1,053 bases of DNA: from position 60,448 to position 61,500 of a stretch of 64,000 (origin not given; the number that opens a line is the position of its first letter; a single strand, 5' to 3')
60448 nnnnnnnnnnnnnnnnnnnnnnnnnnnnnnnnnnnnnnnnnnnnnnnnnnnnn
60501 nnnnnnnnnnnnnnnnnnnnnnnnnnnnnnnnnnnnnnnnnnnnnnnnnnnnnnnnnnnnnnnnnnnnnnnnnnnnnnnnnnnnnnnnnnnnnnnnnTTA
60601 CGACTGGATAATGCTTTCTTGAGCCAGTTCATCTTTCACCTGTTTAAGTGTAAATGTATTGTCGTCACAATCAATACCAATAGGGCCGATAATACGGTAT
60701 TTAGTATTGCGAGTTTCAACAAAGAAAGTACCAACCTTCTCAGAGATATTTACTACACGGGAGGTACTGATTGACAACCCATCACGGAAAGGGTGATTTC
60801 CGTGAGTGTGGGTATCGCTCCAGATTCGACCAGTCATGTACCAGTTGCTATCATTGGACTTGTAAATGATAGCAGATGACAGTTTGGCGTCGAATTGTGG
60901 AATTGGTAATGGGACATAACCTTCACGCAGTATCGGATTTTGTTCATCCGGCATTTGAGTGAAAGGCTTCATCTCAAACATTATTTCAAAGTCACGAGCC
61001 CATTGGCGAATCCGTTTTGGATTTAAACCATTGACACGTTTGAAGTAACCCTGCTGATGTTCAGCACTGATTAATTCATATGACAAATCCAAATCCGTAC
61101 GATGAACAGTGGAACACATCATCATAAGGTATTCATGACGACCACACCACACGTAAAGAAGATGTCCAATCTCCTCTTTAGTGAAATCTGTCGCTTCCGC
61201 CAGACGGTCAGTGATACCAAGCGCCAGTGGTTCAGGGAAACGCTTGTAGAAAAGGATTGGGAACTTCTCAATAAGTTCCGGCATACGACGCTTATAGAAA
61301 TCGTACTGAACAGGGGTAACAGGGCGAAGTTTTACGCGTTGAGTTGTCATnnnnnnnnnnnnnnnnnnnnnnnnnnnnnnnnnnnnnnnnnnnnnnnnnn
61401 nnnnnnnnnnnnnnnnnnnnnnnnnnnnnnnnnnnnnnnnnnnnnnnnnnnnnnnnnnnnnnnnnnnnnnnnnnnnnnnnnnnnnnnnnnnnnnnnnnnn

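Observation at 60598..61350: ProQ/FinO-domain-like RNA-binding protein in a phage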

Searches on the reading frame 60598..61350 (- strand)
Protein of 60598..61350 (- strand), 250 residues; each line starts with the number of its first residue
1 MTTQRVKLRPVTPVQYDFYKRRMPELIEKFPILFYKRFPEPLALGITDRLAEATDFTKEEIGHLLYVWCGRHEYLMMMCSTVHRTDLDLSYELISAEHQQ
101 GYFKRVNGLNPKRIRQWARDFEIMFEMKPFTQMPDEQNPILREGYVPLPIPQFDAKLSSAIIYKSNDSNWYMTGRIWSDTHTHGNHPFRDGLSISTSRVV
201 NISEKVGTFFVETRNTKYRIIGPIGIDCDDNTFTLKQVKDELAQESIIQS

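Call 3: search_protein_families(library=pfam, proteins=[window:60598-61350:-], max_evalue=10)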
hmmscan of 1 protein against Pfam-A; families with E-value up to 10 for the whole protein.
window:60598-61350:- (250 aa): 1 family
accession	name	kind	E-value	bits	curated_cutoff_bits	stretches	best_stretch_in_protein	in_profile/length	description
PF04352.18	ProQ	-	3.6e-09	37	27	1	24-101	9-91/109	ProQ/FINO family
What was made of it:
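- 60976..61323 (-): FinO/ProQ domain (residues ~10-125; Pfam match 24-101 = nt 61048..61281). PF04352 E 3.6e-9, 37 bits > 27 (call 3).
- On ProQ/FinO domain family (Pfam PF04352): 37.0 bits against a cut-off of 27, E 3.6e-9, residues 24-101 (call 3).
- On Enterobacterial ProQ (orthologue-level): PF04352 is the only Pfam hit for the whole protein, even at E up to 10 (call 3).
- Closest known: Enterobacterial chromosomal ProQ. Different: There is no match to Pfam's ProQ C-terminal domain model even at E up to 10 (call 3).
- Checked: The resemblance is far beyond chance: Pfam PF04352 ProQ/FinO, residues 24-101, E 3.6e-9, 37 bits against a gathering cut-off of 27 (call 3).
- Pfam PF04352 scores above the gathering cut-off (call 3). 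The Pfam score is above the curated cut-off (call 3).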

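Call 4: search_protein_families(library=phrogs, proteins=[window:60598-61350:-], max_evalue=1)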
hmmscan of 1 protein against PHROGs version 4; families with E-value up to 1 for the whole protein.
window:60598-61350:- (250 aa): 10 families
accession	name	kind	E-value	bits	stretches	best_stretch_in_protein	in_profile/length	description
phrog_35316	-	unknown function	2.1e-69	234.5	1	8-236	1-231/234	-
phrog_18901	-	unknown function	1.1e-26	94.6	1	10-130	4-130/153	-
phrog_11960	-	unknown function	3.6e-06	27.8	1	172-222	19-67/76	-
phrog_2063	-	unknown function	1e-05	26.6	1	160-221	51-111/112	-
phrog_13035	-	unknown function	0.00013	23.1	1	187-222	72-107/116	-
phrog_19327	-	unknown function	0.0013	19.5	1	162-225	10-66/155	-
phrog_21591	-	unknown function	0.022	15.5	1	25-88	48-115/150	-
phrog_10144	-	unknown function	0.089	14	1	38-77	11-47/51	-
phrog_8840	-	unknown function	0.097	13.2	1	153-222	61-124/151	-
phrog_38652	-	unknown function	0.17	12.7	1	136-152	14-30/44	-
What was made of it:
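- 60598..61350 (-): Whole gene, 250 aa: FinO/ProQ domain + linker + DUF6957-like beta-domain + C-terminal helix. PHROG 35316 matches over the full length, E 2e-69 (call 4).
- PHROG 35316 matches over the full length (call 4).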

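Call 5: search_protein_families(library=ncbifam, proteins=[window:60598-61350:-], max_evalue=10)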
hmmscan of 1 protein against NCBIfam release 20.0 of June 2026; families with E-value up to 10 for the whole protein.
window:60598-61350:- (250 aa): 0 families
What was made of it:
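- Tried and rejected: NCBIfam gave no hit for the protein (call 5).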

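Call 7: search_dna_similar(query=window:60598-61350:-, collection=phages, mode=protein, max_rows=40, rows=spread)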
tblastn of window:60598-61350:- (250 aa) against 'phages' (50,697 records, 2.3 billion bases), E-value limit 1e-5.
Records with a match: 83; places in all: 83; records where one place covers at least 80% of the query: 8.
Best place of each record, by identity: 95-99% 1; 90-95% 1; <60% 81.
By first word of the organism name: Erwinia 29; Escherichia 22; Salmonella 12; Proteus 8; Cronobacter 6; Pantoea 2; phage 1; Enterobacter 1; Hafnia 1; Phage 1.
By host as written in the record: Escherichia coli 14; Erwinia amylovora 11; - 6; Cronobacter sakazakii 5; Proteus mirabilis 5; Erwinia amylovora IVIA 1892.1 4; Erwinia sp. 3; Salmonella sp. 2; and 25 more.
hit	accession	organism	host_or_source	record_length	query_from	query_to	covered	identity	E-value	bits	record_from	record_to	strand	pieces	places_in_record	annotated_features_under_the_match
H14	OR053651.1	Salmonella phage PKM.Hi.22.6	Salmonella sp.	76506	1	250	100%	97.2%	3e-165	511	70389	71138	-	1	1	hypothetical protein (x2)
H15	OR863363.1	Salmonella phage SeKF_80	Wastewater effluent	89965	6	238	93%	51.1%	2e-68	233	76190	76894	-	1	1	hypothetical protein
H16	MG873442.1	Salmonella phage SE131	Salmonella enterica subsp. enterica ...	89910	6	238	93%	50.2%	2e-66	228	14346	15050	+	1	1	hypothetical protein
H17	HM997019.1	Salmonella phage 7-11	Salmonella enterica subsp. enterica ...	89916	6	238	93%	50.2%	2e-66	228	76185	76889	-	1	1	hypothetical protein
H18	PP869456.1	Erwinia phage Prophecy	Erwinia amylovora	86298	9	130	49%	43.0%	1e-20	96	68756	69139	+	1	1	hypothetical protein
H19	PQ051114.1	Erwinia phage Fifi318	Erwinia amylovora YBK14808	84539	9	130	49%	43.0%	2e-20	96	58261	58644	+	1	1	hypothetical protein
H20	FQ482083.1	Erwinia phage phiEa104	-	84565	9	130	49%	43.0%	2e-20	96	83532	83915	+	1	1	hypothetical protein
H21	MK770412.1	Salmonella phage SE5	sewage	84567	9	130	49%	43.0%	2e-20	96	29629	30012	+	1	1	hypothetical protein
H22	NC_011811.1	Erwinia phage phiEa21-4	Erwinia amylovora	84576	9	130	49%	43.0%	2e-20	96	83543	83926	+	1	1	hypothetical protein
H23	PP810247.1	Salmonella phage PMBT37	Salmonella enterica subsp. enterica ...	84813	9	130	49%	43.0%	2e-20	96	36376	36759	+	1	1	hypothetical protein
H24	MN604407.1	Salmonella phage ST-3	Salmonella enterica subsp. enterica ...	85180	9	130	49%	43.0%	2e-20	96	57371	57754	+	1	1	hypothetical protein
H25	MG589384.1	Enterobacter phage phi63_307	Cronobacter sakazakii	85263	9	130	49%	43.0%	2e-20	96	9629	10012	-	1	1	hypothetical protein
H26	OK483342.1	Hafnia phage vB_HalM_SPARTY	Hafnia alvei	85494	9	130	49%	43.0%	2e-20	96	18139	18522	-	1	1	ProQ/FINO family protein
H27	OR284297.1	Erwinia phage FIfi106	Erwinia amylovora TS3128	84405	9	130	49%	41.4%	6e-20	94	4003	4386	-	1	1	putative sRNA-binding protein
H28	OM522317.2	Erwinia phage Hena2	Erwinia amylovora 1/79Sm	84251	9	130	49%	40.6%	2e-19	92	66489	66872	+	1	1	hypothetical protein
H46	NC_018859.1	Escherichia phage ECBP2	Escherichia coli KBP135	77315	14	130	47%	29.5%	3e-7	57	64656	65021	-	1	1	hypothetical protein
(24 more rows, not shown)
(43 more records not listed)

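Call 8: find_homologous_proteins(query=window:60598-61350:-, max_evalue=0.001)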
Query window:60598-61350:- (250 aa): 9 proteins with E <= 0.001 among 232 candidates.
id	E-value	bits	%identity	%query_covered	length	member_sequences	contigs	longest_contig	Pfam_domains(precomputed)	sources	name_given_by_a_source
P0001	9.0e-158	541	92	100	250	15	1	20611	PF04352.19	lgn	-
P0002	6.9e-104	365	65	98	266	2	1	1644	PF04352.19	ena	-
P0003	5.6e-86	306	59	99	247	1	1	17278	PF04352.19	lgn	-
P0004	1.9e-63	232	50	92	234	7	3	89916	PF04352.19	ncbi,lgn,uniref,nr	ncbi:hypothetical protein [Salmonella phage 7-11]|uniref:ProQ/FinO domain-containing protein n=2 Tax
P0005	2.1e-63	232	48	92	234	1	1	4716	PF04352.19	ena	-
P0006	1.8e-60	222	50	91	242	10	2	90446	PF04352.19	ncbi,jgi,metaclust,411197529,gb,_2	jgi:ProQ/FINO family.|metaclust:\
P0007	4.4e-57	211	46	96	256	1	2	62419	PF04352.19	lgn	-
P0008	4.7e-48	182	44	87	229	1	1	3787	PF04352.19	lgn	-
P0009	2.7e-23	101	39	54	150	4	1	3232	-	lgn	-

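Call 9: search_solved_structures(query=window:60598-61350:-, max_evalue=10, show_alignments=3)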
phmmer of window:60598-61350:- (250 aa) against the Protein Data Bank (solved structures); distinct sequences matched with E-value up to 10: 3.
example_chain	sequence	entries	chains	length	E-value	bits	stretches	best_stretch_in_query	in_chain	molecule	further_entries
8cve_A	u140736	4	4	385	0.98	12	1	123-224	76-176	Hyoscyamine 6-beta-hydroxylase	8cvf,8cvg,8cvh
8cv8_A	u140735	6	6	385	1.1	11.8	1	123-224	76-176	Hyoscyamine 6-beta-hydroxylase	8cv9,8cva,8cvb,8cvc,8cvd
7cb3_A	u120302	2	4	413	1.8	11.2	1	4-68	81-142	Chalcone/stilbene synthase | Chalcone synthase-like protein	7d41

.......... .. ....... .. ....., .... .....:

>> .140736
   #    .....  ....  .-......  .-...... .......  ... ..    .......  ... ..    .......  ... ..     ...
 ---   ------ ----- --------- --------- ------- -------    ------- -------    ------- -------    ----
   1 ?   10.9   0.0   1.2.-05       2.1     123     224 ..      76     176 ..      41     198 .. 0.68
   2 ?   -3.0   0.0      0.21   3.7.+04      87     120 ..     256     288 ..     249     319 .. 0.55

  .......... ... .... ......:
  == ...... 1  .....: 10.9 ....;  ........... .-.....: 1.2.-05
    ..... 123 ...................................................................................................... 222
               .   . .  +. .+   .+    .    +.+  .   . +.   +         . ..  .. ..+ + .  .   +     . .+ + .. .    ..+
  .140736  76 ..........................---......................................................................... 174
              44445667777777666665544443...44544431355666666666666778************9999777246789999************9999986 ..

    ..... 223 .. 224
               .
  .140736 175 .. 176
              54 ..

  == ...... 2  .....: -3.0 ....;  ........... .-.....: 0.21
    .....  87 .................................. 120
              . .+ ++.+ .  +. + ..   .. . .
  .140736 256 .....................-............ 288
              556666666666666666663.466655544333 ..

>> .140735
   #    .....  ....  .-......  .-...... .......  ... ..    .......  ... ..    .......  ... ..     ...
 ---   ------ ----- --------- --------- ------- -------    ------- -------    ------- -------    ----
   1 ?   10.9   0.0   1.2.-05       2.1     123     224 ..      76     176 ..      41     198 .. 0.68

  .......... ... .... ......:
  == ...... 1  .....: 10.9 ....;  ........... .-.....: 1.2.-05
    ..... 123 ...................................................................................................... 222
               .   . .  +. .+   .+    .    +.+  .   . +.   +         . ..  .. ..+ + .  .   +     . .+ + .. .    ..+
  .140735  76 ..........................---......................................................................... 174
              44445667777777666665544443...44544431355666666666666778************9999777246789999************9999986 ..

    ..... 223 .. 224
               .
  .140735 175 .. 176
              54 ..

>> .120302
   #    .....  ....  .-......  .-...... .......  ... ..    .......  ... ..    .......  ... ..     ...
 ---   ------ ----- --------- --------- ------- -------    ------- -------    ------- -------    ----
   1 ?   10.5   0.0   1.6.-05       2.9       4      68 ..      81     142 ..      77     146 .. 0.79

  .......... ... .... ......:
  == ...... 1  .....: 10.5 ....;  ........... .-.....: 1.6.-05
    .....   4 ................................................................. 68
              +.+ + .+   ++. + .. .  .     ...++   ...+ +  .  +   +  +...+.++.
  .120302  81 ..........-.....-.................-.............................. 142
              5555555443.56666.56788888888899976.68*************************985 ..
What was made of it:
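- Tried and rejected: A single-sequence search against PDB sequences gave only noise (call 9).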

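Call 10: get_annotated_region(hit=H14, flank=6000)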
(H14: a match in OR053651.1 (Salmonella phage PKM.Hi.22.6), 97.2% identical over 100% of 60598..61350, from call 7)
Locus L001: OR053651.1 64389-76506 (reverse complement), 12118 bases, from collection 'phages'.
description: Salmonella phage PKM.Hi.22.6, complete genome.
organism: Salmonella phage PKM.Hi.22.6 (NCBI taxid 3061950)
taxonomy: Viruses; Duplodnaviria; Heunggongvirae; Uroviricota; Caudoviricetes; Grimontviridae
host: Salmonella sp.; source: -; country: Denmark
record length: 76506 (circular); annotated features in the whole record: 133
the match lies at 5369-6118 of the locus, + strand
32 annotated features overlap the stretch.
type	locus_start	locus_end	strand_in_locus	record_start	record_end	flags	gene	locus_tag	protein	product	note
CDS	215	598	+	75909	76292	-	-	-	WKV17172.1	hypothetical protein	-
CDS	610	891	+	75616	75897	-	-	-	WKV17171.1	hypothetical protein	-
CDS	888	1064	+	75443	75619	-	-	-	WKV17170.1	hypothetical protein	-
CDS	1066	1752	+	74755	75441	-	-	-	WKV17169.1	hypothetical protein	-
CDS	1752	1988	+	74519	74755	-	-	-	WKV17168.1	hypothetical protein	-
CDS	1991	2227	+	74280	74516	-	-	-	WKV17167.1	hypothetical protein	-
CDS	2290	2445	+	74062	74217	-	-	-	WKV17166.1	hypothetical protein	-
CDS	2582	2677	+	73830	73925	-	-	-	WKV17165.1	hypothetical protein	-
CDS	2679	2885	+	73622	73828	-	-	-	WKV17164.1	hypothetical protein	-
CDS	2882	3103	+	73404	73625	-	-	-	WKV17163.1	hypothetical protein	-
CDS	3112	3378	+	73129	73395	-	-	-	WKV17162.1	hypothetical protein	-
CDS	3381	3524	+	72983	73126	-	-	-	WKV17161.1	hypothetical protein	-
CDS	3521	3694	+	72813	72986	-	-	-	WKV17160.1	hypothetical protein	-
CDS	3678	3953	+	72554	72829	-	-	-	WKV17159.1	hypothetical protein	-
CDS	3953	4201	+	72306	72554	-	-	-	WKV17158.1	hypothetical protein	-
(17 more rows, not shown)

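Call 20: predict_structure(alignment_id=A1)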
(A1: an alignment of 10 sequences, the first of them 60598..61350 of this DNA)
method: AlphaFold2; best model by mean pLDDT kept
length: 250 residues; sequences in the alignment: 10
mean_pLDDT: 87.9   pTM: 0.80
mean pLDDT of the five models: 87.9, 86.1, 85.9, 76.9, 75.9
residues with pLDDT >= 90: 160; 70-90: 67; 50-70: 18; < 50: 5
segments of 3 or more residues with pLDDT < 50: 1-3
pLDDT, mean of each block of 10 residues (from residue 1): 57 92 96 93 95 96 94 94 93 91 89 94 93 92 90 91 90 87 63 86 91 91 85 84 70
secondary structure, 60 per line:
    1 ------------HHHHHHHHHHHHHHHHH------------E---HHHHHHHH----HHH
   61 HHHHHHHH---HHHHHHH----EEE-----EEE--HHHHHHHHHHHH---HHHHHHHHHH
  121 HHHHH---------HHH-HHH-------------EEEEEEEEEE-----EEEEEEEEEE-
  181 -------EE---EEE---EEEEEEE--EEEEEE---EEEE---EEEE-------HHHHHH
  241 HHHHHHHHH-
elements in order: H13-29 H46-53 H58-68 H72-78 E83-85 E91-93 H96-107 H111-125 E155-164 E170-179 E193-195 E199-205 E208-213 E217-220 E224-227 H235-249
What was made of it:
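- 60598..61350 (-): AF2 model pLDDT 87.9, pTM 0.80 (call 20).
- On ProQ/FinO domain family (Pfam PF04352): AF2 model pLDDT 87.9 (call 20).
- Checked: Structurally the FinO domain spans about residues 10-125, not 90 aa. The remainder is not featureless: it is a conserved linker, a beta-domain (155-227) and a helix (235-249) (call 20).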

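Call 22: fold_search(model_id=the predicted structure, library=pdb)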
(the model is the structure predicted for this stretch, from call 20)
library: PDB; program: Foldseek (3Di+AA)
matches with E <= 10: 360; with E <= 0.001: 10
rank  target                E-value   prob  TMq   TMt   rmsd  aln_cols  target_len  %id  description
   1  3mw6_E                2.5e-04  1.00  0.31  0.62   2.4        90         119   23  Crystal structure of NMB1681 from Neisseria meningitidis MC58, a FinO-like RNA chaperone (released 2010-06-23)
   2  3mw6_C                4.6e-04  1.00  0.27  0.54   8.9       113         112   20  Crystal structure of NMB1681 from Neisseria meningitidis MC58, a FinO-like RNA chaperone (released 2010-06-23)
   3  3mw6_A                4.9e-04  1.00  0.30  0.59   2.6        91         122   23  Crystal structure of NMB1681 from Neisseria meningitidis MC58, a FinO-like RNA chaperone (released 2010-06-23)
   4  3mw6_F                5.2e-04  1.00  0.33  0.66   3.0       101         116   24  Crystal structure of NMB1681 from Neisseria meningitidis MC58, a FinO-like RNA chaperone (released 2010-06-23)
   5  6s10_MODEL_1_A        5.2e-04  1.00  0.31  0.57   6.8       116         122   22  NMR solution structure of a ProQ homolog from Legionella pneumophila (released 2020-07-08)
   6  7rgt_D                7.0e-04  1.00  0.33  0.70   3.9       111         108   18  The crystal structure of RocC, containing FinO domain, 1-126 (released 2022-11-09)
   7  3mw6_D                9.4e-04  1.00  0.30  0.60   2.6        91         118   23  Crystal structure of NMB1681 from Neisseria meningitidis MC58, a FinO-like RNA chaperone (released 2010-06-23)
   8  7rgt_E                9.4e-04  1.00  0.32  0.71   3.7       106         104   19  The crystal structure of RocC, containing FinO domain, 1-126 (released 2022-11-09)
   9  7rgt_H                1.0e-03  1.00  0.32  0.72   2.9        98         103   18  The crystal structure of RocC, containing FinO domain, 1-126 (released 2022-11-09)
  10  7rgt_C                1.0e-03  1.00  0.33  0.73   3.1       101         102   18  The crystal structure of RocC, containing FinO domain, 1-126 (released 2022-11-09)
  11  7rgu_I                1.1e-03  1.00  0.31  0.68   3.1        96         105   19  The crystal structure of RocC bound to a transcriptional terminator (released 2022-11-09)
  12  7rgt_A                1.1e-03  1.00  0.33  0.71   3.8       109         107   18  The crystal structure of RocC, containing FinO domain, 1-126 (released 2022-11-09)
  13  7rgt_F                1.3e-03  1.00  0.31  0.70   3.3       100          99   19  The crystal structure of RocC, containing FinO domain, 1-126 (released 2022-11-09)
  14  3mw6_B                1.5e-03  1.00  0.29  0.70   2.6        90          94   24  Crystal structure of NMB1681 from Neisseria meningitidis MC58, a FinO-like RNA chaperone (released 2010-06-23)
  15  7rgt_G                1.5e-03  1.00  0.33  0.63   6.3       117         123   19  The crystal structure of RocC, containing FinO domain, 1-126 (released 2022-11-09)
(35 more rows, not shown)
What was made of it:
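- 60976..61323 (-): Foldseek (call 22).
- On ProQ/FinO domain family (Pfam PF04352): Foldseek TM 0.6-0.73 normalised to the target (call 22).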

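Call 63: get_annotated_region(hit=H22, flank=1500)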
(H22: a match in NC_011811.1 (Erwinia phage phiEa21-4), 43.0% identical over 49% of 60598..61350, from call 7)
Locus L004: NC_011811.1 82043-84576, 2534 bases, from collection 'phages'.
description: Erwinia phage phiEa21-4, complete genome.
organism: Erwinia phage phiEa21-4 (NCBI taxid 557393)
taxonomy: Viruses; Duplodnaviria; Heunggongvirae; Uroviricota; Caudoviricetes; Ounavirinae; Kolesnikvirus; Kolesnikvirus Ea214
host: Erwinia amylovora; source: -; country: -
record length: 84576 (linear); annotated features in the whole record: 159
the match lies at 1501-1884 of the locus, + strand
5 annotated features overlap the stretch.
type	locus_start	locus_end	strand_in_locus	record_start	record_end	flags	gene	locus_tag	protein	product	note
CDS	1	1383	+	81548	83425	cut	nadV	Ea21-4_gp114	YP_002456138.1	nicotinamide phosphoribosyl transferase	NadV; NAmPRT; part of pyridine nucleotide (NAD+) salvage pathway; NadV from bacteriophage KVP40 resembles the enzyme ...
regulatory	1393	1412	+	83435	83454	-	-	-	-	terminator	-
CDS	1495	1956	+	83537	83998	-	-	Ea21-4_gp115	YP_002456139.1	hypothetical protein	-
CDS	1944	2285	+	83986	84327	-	-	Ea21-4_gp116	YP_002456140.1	hypothetical protein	x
CDS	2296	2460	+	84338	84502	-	-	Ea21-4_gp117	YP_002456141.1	hypothetical protein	similar to Enterobacteria phage RB49 hypothetical protein RB49p046 in NP_891617.1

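Call 64: get_annotated_region(hit=H46, flank=2500)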
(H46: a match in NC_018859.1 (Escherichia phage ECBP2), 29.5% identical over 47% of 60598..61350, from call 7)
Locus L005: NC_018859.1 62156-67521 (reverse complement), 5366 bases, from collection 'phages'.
description: Escherichia phage ECBP2, complete genome.
organism: Escherichia phage ECBP2 (NCBI taxid 1604355)
taxonomy: Viruses; Duplodnaviria; Heunggongvirae; Uroviricota; Caudoviricetes; Gordonclarkvirinae; Suseptimavirus; Suseptimavirus ECBP2
host: Escherichia coli KBP135; source: -; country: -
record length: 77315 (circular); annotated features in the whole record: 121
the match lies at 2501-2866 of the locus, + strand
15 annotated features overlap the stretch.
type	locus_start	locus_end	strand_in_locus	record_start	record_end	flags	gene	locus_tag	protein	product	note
CDS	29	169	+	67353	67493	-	-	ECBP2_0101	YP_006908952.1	hypothetical protein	-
CDS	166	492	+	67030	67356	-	-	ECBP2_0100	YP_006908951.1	hypothetical protein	-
CDS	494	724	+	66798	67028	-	-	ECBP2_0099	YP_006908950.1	hypothetical protein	-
CDS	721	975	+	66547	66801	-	-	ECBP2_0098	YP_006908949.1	hypothetical protein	-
CDS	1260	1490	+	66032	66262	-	-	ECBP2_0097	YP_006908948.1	hypothetical protein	-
CDS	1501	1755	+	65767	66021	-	-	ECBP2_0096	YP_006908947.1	hypothetical protein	-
CDS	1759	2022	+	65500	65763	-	-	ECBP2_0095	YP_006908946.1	hypothetical protein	-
CDS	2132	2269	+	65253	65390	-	-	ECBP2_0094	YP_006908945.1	hypothetical protein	-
CDS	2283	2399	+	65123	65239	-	-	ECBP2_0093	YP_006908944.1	hypothetical protein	-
CDS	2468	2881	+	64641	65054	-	-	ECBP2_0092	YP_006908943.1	hypothetical protein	-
CDS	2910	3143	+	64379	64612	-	-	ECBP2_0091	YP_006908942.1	hypothetical protein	-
CDS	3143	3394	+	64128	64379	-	-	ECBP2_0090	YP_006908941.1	hypothetical protein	-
CDS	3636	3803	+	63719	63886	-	-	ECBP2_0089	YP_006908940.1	hypothetical protein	-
CDS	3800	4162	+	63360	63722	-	-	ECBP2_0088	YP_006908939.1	hypothetical protein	-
CDS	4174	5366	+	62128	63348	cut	-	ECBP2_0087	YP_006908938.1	hypothetical protein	-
